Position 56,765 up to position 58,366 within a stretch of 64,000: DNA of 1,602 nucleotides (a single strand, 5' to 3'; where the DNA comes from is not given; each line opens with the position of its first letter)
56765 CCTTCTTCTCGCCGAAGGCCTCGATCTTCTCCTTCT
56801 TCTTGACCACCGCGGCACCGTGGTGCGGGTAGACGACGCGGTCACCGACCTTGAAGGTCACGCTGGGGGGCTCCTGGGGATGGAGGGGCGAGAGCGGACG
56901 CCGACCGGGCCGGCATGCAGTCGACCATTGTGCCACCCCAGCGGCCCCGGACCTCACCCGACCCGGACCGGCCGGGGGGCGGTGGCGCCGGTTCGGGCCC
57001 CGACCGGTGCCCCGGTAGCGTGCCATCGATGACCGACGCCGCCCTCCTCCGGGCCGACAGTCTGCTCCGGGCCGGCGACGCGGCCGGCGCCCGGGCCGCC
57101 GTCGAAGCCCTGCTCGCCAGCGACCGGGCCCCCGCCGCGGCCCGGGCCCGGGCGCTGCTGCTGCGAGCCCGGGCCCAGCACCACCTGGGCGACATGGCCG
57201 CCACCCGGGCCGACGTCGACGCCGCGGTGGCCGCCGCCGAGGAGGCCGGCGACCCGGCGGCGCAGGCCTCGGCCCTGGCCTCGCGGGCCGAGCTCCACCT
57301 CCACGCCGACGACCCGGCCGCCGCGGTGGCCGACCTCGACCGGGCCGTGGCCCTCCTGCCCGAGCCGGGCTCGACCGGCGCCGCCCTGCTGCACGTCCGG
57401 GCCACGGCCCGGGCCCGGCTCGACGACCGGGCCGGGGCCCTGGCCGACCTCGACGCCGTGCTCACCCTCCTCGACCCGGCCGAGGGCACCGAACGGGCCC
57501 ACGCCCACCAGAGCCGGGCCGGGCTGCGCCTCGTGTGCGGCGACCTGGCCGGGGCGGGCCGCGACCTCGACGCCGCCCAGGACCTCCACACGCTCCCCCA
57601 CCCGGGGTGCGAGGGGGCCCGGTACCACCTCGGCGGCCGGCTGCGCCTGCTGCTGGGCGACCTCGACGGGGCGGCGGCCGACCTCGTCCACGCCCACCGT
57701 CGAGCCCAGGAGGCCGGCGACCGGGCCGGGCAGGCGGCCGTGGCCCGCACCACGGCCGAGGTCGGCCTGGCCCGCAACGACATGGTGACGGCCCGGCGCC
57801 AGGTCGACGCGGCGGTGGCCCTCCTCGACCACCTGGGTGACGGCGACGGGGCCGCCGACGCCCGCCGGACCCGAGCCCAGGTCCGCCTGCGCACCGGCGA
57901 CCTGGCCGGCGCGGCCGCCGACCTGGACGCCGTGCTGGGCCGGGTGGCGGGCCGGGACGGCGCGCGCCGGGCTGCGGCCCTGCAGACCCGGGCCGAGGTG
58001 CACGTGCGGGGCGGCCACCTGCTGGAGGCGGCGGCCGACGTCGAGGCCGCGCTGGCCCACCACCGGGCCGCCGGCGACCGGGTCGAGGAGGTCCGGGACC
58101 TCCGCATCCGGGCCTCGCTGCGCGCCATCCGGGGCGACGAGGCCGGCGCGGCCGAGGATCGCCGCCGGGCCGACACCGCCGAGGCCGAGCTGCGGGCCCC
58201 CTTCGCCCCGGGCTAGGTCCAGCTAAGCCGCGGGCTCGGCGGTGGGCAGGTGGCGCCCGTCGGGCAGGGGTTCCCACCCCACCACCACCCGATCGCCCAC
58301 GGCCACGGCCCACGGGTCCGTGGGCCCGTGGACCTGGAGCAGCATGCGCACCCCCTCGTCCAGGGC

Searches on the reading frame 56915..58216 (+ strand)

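Call 10: search_protein_families(library=pfam, proteins=[window:56915-58216:+], max_evalue=0.001)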
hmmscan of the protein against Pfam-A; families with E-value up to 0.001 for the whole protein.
window:56915-58216:+ (433 aa): 1 family
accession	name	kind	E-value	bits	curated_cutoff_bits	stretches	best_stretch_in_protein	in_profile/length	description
PF13371.12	TPR_9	-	0.00035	21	35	0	313-354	28-68/73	Tetratricopeptide repeat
